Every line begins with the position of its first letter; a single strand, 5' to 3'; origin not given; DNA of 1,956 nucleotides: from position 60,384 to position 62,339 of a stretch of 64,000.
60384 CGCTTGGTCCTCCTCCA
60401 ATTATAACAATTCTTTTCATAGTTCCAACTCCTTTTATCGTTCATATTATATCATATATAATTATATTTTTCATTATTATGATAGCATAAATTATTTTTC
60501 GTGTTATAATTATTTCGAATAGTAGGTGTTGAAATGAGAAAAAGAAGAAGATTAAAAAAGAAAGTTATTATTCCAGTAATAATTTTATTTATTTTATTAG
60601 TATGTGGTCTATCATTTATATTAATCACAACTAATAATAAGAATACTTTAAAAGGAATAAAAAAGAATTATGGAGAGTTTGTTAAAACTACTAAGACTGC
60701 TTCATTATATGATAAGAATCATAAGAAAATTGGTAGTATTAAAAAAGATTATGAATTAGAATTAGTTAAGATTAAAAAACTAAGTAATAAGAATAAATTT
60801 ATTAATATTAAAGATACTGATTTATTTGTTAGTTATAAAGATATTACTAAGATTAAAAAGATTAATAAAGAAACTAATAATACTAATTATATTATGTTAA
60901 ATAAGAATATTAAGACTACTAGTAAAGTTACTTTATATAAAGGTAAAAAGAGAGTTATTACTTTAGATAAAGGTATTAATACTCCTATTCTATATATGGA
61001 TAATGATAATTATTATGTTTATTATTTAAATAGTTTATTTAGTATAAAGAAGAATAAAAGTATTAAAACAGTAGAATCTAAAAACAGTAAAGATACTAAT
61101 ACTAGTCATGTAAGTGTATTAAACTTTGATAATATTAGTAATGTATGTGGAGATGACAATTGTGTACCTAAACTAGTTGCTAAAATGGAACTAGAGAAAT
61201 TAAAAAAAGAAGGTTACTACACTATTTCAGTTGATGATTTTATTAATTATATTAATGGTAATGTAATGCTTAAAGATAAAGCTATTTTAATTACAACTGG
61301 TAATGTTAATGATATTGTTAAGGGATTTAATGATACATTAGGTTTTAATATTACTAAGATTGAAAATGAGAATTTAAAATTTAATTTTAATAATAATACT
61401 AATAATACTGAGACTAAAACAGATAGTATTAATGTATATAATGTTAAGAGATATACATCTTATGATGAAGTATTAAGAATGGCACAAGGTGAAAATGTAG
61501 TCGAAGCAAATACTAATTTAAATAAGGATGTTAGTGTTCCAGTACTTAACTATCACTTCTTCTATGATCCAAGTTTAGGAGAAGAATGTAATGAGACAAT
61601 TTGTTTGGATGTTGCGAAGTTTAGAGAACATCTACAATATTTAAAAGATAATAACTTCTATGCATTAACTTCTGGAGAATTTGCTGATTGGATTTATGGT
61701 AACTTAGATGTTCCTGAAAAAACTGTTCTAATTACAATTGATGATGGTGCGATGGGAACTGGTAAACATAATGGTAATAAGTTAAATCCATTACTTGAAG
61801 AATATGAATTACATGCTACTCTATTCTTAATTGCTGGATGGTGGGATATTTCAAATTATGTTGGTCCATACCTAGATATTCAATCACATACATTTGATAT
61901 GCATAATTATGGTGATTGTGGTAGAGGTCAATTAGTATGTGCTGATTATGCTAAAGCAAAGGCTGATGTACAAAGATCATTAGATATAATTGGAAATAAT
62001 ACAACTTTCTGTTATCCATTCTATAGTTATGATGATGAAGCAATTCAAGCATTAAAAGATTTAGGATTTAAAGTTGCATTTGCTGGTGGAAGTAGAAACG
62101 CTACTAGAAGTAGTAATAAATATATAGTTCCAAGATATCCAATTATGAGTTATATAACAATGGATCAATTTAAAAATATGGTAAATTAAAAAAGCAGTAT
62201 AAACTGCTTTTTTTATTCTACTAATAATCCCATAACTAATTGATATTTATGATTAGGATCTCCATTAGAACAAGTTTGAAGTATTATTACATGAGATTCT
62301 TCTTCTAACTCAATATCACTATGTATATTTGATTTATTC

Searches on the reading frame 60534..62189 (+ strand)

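Call 10: search_protein_families(library=pfam, proteins=[window:60534-62189:+], max_evalue=0.01)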
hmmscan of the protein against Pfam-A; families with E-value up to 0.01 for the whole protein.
window:60534-62189:+ (551 aa): 1 family
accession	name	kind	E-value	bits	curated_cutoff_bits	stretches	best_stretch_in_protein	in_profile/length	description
PF01522.26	Polysacc_deac_1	-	8.3e-13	48.8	23.1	1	392-514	3-123/124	Polysaccharide deacetylase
